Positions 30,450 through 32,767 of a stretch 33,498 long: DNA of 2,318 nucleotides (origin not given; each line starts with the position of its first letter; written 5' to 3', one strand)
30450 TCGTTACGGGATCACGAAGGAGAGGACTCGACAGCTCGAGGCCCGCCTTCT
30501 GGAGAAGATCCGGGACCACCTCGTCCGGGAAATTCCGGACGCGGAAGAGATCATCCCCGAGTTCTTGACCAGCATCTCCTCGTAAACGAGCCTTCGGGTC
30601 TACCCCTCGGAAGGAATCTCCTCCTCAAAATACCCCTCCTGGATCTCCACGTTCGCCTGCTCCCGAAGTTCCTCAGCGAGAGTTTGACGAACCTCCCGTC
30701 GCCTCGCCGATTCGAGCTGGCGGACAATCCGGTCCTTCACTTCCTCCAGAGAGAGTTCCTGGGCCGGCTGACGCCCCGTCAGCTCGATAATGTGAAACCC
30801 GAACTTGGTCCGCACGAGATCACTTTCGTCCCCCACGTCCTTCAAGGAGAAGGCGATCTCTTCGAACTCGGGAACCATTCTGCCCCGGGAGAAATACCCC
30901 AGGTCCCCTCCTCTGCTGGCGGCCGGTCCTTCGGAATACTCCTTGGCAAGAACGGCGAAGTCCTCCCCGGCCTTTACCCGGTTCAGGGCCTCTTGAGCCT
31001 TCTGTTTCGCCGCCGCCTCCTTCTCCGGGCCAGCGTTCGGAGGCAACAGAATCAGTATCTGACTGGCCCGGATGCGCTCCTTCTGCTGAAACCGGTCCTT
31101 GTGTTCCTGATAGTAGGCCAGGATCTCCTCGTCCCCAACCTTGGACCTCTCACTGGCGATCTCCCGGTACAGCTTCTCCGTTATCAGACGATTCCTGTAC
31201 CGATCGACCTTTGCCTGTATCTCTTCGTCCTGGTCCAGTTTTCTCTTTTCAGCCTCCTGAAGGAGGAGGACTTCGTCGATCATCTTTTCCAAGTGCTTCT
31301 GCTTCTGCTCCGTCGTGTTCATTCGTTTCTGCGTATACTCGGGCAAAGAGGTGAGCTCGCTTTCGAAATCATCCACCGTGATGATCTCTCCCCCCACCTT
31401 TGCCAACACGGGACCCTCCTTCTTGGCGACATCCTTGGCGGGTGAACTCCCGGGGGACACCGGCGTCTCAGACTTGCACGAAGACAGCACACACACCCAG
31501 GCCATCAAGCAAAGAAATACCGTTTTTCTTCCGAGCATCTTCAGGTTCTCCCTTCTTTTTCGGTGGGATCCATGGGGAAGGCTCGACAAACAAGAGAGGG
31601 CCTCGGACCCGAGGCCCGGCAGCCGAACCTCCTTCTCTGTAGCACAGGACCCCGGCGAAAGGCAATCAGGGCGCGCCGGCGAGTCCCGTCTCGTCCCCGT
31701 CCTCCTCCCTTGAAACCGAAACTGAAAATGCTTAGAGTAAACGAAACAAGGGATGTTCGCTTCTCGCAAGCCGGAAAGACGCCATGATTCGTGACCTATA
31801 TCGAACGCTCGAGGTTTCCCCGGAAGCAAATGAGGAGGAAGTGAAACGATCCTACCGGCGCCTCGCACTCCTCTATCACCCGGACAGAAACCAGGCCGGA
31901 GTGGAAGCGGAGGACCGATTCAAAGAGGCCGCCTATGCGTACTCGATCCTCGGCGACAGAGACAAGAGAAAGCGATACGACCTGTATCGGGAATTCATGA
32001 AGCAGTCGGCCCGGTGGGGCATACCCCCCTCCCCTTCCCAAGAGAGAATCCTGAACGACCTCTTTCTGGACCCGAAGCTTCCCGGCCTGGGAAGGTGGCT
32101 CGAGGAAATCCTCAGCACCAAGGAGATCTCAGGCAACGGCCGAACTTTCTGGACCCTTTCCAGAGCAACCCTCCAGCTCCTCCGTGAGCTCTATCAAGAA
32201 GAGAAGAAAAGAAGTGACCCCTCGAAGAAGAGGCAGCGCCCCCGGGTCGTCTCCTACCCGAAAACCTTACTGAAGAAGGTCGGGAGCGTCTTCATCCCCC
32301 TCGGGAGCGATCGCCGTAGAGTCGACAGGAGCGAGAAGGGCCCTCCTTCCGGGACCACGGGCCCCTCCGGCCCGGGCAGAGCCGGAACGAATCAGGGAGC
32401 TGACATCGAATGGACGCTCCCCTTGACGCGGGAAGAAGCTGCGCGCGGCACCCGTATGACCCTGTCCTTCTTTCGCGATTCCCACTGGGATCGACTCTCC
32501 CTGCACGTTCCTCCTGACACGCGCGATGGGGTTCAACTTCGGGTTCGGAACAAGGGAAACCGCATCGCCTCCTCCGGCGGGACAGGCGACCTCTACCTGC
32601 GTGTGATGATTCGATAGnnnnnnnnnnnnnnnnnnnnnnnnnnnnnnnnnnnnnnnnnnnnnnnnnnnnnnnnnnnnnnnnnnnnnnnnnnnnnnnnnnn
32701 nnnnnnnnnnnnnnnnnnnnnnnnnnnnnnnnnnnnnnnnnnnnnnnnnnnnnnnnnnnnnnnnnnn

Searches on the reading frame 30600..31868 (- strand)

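Call 51: search_protein_families(library=pfam, proteins=[window:30600-31868:-])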
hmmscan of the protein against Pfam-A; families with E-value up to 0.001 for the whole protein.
window:30600-31868:- (422 aa): 5 families
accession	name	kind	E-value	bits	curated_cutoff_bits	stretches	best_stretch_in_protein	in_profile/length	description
PF13616.12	Rotamase_3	-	5e-28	98.4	22.5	1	261-365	11-114/116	PPIC-type PPIASE domain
PF00639.27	Rotamase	-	5.5e-27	95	21.7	1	271-364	2-96/97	PPIC-type PPIASE domain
PF13145.12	Rotamase_2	-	6.1e-18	66.2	27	1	245-379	2-121/121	PPIC-type PPIASE domain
PF13624.11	SurA_N_3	-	4.6e-07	30.3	27.2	1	148-224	34-120/162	SurA-like N-terminal domain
PF13623.11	SurA_N_2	-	1.7e-05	25.2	28.5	1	150-219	38-117/145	SurA-like N-terminal domain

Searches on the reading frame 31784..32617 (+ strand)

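Call 51: search_protein_families(library=pfam, proteins=[window:31784-32617:+])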
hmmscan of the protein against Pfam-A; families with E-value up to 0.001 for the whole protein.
window:31784-32617:+ (277 aa): 2 families
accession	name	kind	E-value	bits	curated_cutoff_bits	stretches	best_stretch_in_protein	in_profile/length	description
PF00226.36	DnaJ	-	3.9e-22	78.6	27.8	1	4-66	1-63/63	DnaJ domain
PF01556.23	DnaJ_C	-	1.5e-07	32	26.6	1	208-275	1-71/152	DnaJ C terminal domain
